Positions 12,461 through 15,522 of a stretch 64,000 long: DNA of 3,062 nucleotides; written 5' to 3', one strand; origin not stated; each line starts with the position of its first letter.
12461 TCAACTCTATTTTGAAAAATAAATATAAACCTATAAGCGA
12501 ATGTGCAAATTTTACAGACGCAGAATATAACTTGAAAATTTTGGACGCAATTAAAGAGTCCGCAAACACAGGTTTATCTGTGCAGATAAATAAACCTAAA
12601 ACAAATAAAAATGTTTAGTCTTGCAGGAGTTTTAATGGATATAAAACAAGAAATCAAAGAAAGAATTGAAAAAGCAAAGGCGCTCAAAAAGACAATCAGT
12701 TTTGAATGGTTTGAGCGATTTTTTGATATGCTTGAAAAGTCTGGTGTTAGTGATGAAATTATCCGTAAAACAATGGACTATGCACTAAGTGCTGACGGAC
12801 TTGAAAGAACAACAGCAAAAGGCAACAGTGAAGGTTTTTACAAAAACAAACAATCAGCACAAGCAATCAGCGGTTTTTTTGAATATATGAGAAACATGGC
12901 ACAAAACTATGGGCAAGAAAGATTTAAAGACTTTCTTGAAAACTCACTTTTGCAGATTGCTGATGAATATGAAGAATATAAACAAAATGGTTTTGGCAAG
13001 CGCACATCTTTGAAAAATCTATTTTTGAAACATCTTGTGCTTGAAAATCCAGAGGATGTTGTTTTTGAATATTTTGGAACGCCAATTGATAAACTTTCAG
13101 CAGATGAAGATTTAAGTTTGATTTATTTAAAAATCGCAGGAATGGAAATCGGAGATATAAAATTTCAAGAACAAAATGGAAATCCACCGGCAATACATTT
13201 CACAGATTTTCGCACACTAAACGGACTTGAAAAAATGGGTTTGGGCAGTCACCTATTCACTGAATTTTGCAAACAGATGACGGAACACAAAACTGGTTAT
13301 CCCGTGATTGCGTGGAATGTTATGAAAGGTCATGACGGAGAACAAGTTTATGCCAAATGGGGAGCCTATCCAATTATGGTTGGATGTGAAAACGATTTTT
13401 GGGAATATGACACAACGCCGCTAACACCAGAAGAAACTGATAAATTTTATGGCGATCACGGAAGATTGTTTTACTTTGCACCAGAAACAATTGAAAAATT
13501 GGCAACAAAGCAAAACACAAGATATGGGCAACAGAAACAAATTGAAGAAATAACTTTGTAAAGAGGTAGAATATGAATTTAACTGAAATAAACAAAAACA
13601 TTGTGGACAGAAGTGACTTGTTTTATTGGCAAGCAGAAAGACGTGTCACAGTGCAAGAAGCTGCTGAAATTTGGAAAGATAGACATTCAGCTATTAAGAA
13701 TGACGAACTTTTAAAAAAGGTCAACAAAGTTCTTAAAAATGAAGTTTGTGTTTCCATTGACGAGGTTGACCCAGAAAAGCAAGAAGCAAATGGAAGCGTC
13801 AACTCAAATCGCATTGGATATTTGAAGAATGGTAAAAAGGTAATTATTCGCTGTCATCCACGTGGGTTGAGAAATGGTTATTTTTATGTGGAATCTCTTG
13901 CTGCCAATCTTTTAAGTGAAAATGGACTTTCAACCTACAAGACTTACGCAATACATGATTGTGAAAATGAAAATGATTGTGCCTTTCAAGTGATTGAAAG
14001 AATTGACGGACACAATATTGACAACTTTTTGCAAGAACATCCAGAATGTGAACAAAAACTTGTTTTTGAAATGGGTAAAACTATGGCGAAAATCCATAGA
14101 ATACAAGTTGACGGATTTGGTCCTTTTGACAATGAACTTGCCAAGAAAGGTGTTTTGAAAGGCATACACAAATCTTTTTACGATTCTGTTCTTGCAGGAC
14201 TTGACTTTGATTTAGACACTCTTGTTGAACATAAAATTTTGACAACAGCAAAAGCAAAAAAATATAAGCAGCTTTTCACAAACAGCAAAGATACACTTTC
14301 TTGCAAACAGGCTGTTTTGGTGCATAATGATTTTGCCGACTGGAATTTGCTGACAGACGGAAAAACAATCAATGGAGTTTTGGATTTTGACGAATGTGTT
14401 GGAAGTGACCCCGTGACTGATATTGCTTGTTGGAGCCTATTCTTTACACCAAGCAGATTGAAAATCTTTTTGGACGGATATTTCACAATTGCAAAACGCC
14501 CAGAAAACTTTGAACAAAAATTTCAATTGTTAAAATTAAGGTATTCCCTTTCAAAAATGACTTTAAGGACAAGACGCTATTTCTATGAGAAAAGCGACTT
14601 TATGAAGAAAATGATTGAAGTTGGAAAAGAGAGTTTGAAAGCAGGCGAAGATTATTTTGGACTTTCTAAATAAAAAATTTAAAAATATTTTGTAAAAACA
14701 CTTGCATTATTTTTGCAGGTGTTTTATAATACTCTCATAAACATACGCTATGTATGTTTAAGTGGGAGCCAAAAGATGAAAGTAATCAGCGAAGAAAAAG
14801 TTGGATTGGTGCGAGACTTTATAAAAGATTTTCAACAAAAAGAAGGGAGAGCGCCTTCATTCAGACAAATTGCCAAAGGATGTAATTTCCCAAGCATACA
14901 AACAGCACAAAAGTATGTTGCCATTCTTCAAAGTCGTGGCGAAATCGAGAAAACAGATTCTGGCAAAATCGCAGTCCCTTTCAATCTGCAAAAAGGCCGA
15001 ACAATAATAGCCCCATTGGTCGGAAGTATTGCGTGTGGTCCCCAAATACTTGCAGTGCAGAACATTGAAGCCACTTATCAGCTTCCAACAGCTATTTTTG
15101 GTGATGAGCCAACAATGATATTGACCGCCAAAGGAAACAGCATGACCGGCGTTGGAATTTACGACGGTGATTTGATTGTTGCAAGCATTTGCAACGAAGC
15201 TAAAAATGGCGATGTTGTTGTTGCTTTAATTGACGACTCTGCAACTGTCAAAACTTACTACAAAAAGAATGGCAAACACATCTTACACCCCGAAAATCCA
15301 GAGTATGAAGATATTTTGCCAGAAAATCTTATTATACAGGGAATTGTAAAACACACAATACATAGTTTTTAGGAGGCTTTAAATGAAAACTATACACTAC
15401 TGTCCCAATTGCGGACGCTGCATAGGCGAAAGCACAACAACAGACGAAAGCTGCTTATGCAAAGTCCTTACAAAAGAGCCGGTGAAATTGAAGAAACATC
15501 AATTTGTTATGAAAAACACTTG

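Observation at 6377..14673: ICE-borne metabolic cargo cluster around a PnuC-type transporter, with two unknown proteins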

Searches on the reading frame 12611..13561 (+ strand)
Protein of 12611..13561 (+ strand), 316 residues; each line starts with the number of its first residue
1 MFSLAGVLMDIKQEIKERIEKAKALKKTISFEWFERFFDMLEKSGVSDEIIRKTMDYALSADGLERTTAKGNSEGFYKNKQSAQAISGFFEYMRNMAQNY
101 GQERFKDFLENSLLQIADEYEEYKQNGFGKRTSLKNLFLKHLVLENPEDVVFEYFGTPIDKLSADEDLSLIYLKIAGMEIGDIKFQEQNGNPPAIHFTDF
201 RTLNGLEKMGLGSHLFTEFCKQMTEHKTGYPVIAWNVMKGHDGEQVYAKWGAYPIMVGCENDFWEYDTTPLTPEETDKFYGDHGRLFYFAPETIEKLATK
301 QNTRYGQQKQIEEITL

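Call 3: search_protein_families(library=pfam, proteins=[window:12611-13561:+], max_evalue=0.01)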
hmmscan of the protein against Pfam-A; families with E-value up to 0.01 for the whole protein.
window:12611-13561:+ (316 aa): 0 families

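Call 6: search_protein_families(library=ncbifam, proteins=[window:12611-13561:+], max_evalue=0.01)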
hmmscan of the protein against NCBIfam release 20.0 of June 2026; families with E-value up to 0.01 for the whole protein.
window:12611-13561:+ (316 aa): 0 families

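Call 19: find_homologous_proteins(query=window:12611-13561:+, max_evalue=0.001)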
Query window:12611-13561:+ (316 aa): 11 proteins with E <= 0.001 among 1403 candidates.
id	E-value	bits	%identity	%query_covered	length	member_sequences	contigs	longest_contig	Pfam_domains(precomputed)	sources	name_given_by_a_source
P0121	2.6e-207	706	100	97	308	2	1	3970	-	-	-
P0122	1.8e-159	548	78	97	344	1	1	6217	-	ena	-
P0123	4.3e-149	514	73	97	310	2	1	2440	-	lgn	-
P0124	6.6e-149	514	75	93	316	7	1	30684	-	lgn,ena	-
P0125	5.7e-144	497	69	97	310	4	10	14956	-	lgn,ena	-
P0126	9.0e-143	494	69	97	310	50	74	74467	-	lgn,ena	-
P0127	2.0e-135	469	67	97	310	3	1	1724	-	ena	-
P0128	1.9e-120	420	62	97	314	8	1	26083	-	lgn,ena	-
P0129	1.5e-103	365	70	71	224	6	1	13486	-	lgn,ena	-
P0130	2.3e-97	344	51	97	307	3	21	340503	-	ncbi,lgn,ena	-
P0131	8.6e-83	297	47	94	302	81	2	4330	-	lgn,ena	-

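Call 20: find_encoding_contigs(protein=P0126, flank=10000, max_places=4)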
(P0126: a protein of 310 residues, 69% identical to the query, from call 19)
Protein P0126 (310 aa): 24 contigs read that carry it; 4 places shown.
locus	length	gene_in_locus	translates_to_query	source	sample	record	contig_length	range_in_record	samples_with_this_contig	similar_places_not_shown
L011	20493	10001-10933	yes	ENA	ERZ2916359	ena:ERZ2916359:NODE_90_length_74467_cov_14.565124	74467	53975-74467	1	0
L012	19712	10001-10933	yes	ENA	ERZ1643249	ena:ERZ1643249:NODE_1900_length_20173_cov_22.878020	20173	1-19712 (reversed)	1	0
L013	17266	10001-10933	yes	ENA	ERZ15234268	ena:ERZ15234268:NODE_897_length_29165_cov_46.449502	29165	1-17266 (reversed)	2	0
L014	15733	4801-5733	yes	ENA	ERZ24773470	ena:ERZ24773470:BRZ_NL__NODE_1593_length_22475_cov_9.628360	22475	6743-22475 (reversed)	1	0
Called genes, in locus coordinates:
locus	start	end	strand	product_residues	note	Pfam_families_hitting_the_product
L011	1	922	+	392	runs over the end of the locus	PF18555:MobL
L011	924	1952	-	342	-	PF01612:DNA_pol_A_exo1 (faint), PF16473:Rv2179c-like (weak), PF00929:RNase_T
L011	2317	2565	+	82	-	-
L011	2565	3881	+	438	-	PF14659:Phage_int_SAM_3, PF22022:Phage_int_M, PF00589:Phage_integrase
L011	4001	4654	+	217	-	-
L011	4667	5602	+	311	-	PF08902:DUF1848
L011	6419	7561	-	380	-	PF01381:HTH_3, PF12844:HTH_19 (weak), PF06114:Peptidase_M78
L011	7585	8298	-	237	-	PF19448:DUF5986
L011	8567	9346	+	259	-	PF12146:Hydrolase_4, PF00561:Abhydrolase_1, PF12697:Abhydrolase_6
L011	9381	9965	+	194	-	PF00561:Abhydrolase_1 (faint)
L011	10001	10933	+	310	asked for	-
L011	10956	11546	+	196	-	PF10386:DUF2441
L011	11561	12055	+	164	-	-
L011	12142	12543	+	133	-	PF01042:Ribonuc_L-PSP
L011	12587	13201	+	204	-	PF25084:LbH_EIF2B (faint), PF25087:GMPPB_C (faint), PF00132:Hexapep, PF14602:Hexapep_2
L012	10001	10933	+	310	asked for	-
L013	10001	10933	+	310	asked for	-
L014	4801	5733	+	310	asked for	-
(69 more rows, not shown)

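Call 21: find_encoding_contigs(protein=P0130, flank=10000, max_places=3)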
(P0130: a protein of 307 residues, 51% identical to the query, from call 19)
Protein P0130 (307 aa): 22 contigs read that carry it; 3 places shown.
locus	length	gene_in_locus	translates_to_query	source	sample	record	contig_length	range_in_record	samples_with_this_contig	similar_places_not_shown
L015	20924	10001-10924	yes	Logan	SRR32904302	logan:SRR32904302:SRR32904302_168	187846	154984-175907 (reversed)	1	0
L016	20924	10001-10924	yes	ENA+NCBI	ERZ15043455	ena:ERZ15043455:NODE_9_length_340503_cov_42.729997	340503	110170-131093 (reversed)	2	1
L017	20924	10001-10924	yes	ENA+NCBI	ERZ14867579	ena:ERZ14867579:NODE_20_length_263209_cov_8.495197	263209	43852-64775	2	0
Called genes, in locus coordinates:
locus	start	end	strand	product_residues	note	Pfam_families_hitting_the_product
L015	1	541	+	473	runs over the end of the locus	PF04326:SLFN_AlbA_2, PF13730:HTH_36 (faint), PF13749:HATPase_c_4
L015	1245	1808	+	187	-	PF06908:YpsA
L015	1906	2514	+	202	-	PF00300:His_Phos_1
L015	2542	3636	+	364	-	PF02784:Orn_Arg_deC_N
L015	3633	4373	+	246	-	PF04973:NMN_transporter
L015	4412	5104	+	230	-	-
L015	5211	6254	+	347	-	-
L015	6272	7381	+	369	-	PF01636:APH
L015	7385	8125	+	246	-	PF00106:adh_short, PF08659:KR, PF13561:adh_short_C2, PF23441:SDR (weak), PF08643:DUF1776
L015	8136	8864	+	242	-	PF00106:adh_short, PF08659:KR, PF13561:adh_short_C2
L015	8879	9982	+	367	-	PF01408:GFO_IDH_MocA, PF02894:GFO_IDH_MocA_C, PF22685:Gal80p_C-like (weak), PF22725:GFO_IDH_MocA_C3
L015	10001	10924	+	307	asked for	-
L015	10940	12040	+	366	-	PF03881:Fructosamin_kin (weak), PF01636:APH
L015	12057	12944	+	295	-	PF00389:2-Hacid_dh, PF02826:2-Hacid_dh_C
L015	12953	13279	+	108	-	PF07978:NIPSNAP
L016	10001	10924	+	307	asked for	-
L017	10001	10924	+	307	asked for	-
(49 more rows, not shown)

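Call 34: predict_structure(alignment_id=A2)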
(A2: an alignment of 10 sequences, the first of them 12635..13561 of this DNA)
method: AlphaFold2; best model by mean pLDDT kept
length: 308 residues; sequences in the alignment: 10
mean_pLDDT: 84.3   pTM: 0.82
mean pLDDT of the five models: 84.3, 81.5, 79.8, 73.2, 66.4
residues with pLDDT >= 90: 118; 70-90: 153; 50-70: 30; < 50: 7
segments of 3 or more residues with pLDDT < 50: 302-308
pLDDT, mean of each block of 10 residues (from residue 1): 94 92 95 97 95 87 78 90 96 95 93 76 82 90 82 75 87 87 85 80 78 89 83 65 87 83 87 77 92 66 40
secondary structure, 60 per line:
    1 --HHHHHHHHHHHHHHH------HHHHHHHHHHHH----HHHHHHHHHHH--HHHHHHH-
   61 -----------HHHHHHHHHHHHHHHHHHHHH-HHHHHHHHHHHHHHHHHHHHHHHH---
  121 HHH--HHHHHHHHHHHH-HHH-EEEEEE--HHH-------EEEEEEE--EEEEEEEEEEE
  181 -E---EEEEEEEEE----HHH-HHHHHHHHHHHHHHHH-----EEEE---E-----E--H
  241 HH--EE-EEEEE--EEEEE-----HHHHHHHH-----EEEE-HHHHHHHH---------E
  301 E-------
elements in order: H3-17 H24-35 H40-50 H53-59 H72-92 H94-117 H126-137 E143-148 E161-167 E170-180 E186-194 H203-218 E224-227 E248-252 E255-259 H265-272 E278-281 H283-290

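Call 38: fold_search(model_id=the predicted structure, library=pdb)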
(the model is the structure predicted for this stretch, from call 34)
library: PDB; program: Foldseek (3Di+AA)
matches with E <= 10: 975; with E <= 0.001: 1
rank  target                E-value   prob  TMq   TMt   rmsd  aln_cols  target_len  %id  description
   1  8gxk_A                7.5e-04  1.00  0.30  0.48   6.1       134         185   10  Pseudomonas jinjuensis N-acetyltransferase (released 2022-10-12)
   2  8gxk_B                1.0e-03  1.00  0.30  0.47   7.1       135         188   10  Pseudomonas jinjuensis N-acetyltransferase (released 2022-10-12)
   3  8gxk_C                1.9e-03  1.00  0.30  0.48   6.1       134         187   10  Pseudomonas jinjuensis N-acetyltransferase (released 2022-10-12)
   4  7ak9_A                2.1e-03  1.00  0.30  0.53   7.9       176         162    8  Structure of Salmonella TacT3 toxin bound to TacA3 antitoxin C-terminal peptide (released 2021-08-18)
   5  8gxk_D                2.6e-03  1.00  0.30  0.47   6.2       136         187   10  Pseudomonas jinjuensis N-acetyltransferase (released 2022-10-12)
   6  1yre_B                2.9e-03  1.00  0.30  0.47   7.2       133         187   11  Hypothetical protein PA3270 from Pseudomonas aeruginosa in complex with CoA (released 2005-02-15)
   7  9evq_B                3.0e-03  1.00  0.31  0.43   7.4       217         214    9  Crystal structure of the kinetoplastid kinetochore protein KKT23 acetyltransferase domain from Trypanosoma brucei (released 2024-08-28)
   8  6edw_D                3.0e-03  0.95  0.29  0.14  28.5       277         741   10  Crystal structure of Mycobacterium tuberculosis ICL2 in the apo form (released 2019-08-14)
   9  6ajm_B                3.4e-03  1.00  0.31  0.57   7.5       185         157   14  Crystal structure of apo AtaTR (released 2019-01-02)
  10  6ee1_C                3.4e-03  0.92  0.25  0.13  20.1       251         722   10  Crystal structure of Mycobacterium tuberculosis ICL2 in complex with acetyl-CoA (released 2019-08-14)
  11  5trm_J                3.8e-03  0.99  0.26  0.45  12.7       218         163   11  Crystal structure of human GCN5 histone acetyltransferase domain (released 2017-12-06)
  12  6edz_B                3.8e-03  0.92  0.25  0.13  20.3       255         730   10  Crystal structure of Mycobacterium tuberculosis ICL2 in complex with acetyl-CoA, form I (released 2019-08-14)
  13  6edz_A                4.5e-03  0.91  0.25  0.13  20.2       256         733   10  Crystal structure of Mycobacterium tuberculosis ICL2 in complex with acetyl-CoA, form I (released 2019-08-14)
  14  6edz_C                4.8e-03  0.89  0.25  0.13  20.1       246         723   12  Crystal structure of Mycobacterium tuberculosis ICL2 in complex with acetyl-CoA, form I (released 2019-08-14)
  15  7kwh_A                5.0e-03  1.00  0.31  0.52   4.2       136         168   10  Spermidine N-acetyltransferase SpeG K23-Y30 chimera from Vibrio cholerae and hSSAT (released 2020-12-16)
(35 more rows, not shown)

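Call 52: search_protein_families(library=padloc, proteins=[window:12635-13561:+], max_evalue=0.01)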
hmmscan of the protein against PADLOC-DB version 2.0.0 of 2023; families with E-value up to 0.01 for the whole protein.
window:12635-13561:+ (308 aa): 0 families

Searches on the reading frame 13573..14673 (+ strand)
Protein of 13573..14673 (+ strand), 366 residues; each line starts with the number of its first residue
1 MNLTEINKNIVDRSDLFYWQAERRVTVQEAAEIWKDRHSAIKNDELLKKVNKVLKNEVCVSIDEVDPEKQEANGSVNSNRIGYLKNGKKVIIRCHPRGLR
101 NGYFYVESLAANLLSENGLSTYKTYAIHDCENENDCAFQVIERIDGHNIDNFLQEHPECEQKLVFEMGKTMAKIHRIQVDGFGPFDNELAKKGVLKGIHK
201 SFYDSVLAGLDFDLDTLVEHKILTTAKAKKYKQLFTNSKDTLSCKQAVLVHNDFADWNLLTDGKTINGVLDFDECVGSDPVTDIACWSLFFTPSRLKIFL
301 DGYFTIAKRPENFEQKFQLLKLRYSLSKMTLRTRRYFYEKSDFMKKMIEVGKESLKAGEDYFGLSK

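Call 3: search_protein_families(library=pfam, proteins=[window:13573-14673:+], max_evalue=0.01)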
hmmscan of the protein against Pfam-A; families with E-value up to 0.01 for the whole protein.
window:13573-14673:+ (366 aa): 2 families
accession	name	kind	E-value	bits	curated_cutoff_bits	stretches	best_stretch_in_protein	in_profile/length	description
PF01636.29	APH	-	4.2e-17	63.1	23.2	1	111-303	44-229/239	Phosphotransferase enzyme family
PF03881.20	Fructosamin_kin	-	8.3e-07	29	22.4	1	151-348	92-286/288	Fructosamine kinase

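Call 6: search_protein_families(library=ncbifam, proteins=[window:13573-14673:+], max_evalue=0.01)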
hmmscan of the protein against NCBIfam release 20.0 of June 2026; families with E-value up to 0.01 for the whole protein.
window:13573-14673:+ (366 aa): 6 families
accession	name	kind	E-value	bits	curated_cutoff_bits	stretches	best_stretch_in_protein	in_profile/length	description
NF033068.1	APH_3p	equivalog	2.6e-07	30.4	205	1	126-286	68-214/255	APH(3') family aminoglycoside O-phosphotransferase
NF004799.0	PRK06148.1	subfamily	4.5e-05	21.6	1128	1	235-287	190-246/1015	hypothetical protein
NF000107.2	APH_4_Ia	exception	0.0001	21.7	725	1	153-286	100-231/341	aminoglycoside O-phosphotransferase APH(4)-Ia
NF000132.2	APH_2pp_Ig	exception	0.00011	21.6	620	1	214-286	158-232/306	aminoglycoside O-phosphotransferase APH(2'')-Ig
NF033059.2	APH_3p_I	exception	0.00023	20.7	400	1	126-285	79-226/267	APH(3')-I family aminoglycoside O-phosphotransferase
NF000015.3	APH_2pp_IIa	exception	0.0003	19.9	625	1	138-330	82-271/299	aminoglycoside O-phosphotransferase APH(2'')-IIa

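Call 50: search_solved_structures(query=window:13573-14673:+, max_evalue=0.01)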
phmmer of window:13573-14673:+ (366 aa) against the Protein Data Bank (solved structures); distinct sequences matched with E-value up to 0.01: 6.
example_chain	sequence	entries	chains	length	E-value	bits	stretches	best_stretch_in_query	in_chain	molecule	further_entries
3w0r_A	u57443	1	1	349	0.00028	23.4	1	153-291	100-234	Hygromycin-B 4-O-kinase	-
3w0m_A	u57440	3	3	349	0.00039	22.9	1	153-291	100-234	Hygromycin-B 4-O-kinase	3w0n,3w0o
3ham_A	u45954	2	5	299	0.0022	20.4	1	137-330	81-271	Aminoglycoside phosphotransferase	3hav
3uzr_A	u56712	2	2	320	0.0025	20.2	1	137-330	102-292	Aminoglycoside phosphotransferase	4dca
3w0q_A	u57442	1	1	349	0.0049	19.3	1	153-291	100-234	Hygromycin-B 4-O-kinase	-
3w0p_A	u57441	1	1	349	0.005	19.2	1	153-291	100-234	Hygromycin-B 4-O-kinase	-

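Call 52: search_protein_families(library=padloc, proteins=[window:13573-14673:+], max_evalue=0.01)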
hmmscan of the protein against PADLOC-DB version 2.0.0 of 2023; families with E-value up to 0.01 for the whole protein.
window:13573-14673:+ (366 aa): 3 families
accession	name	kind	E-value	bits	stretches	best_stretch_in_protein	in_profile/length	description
PDLC04060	PD-T4-6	-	0.002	15.1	1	118-167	64-113/486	-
PDLC04042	PD-T4-6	-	0.0042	14.8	0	119-172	66-119/292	-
PDLC01088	C3a189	-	0.007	12.9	0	126-177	61-115/840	kinase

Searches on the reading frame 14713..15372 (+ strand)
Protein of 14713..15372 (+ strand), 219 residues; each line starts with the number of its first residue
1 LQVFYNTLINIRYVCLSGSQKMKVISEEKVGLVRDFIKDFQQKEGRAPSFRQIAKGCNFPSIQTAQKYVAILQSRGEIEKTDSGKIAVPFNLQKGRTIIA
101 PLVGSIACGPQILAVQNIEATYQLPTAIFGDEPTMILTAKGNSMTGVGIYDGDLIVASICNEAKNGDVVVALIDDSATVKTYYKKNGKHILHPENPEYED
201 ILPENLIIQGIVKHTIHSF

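Call 3: search_protein_families(library=pfam, proteins=[window:14713-15372:+], max_evalue=0.01)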
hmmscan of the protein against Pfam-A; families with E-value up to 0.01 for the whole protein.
window:14713-15372:+ (219 aa): 2 families
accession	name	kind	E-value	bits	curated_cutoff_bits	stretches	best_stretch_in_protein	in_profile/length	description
PF00717.28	Peptidase_S24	-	5.1e-26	91.1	23.3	1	101-212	1-115/116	Peptidase S24-like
PF01726.22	LexA_DNA_bind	-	6.2e-06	26.4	23.7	1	35-82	13-60/65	LexA DNA binding domain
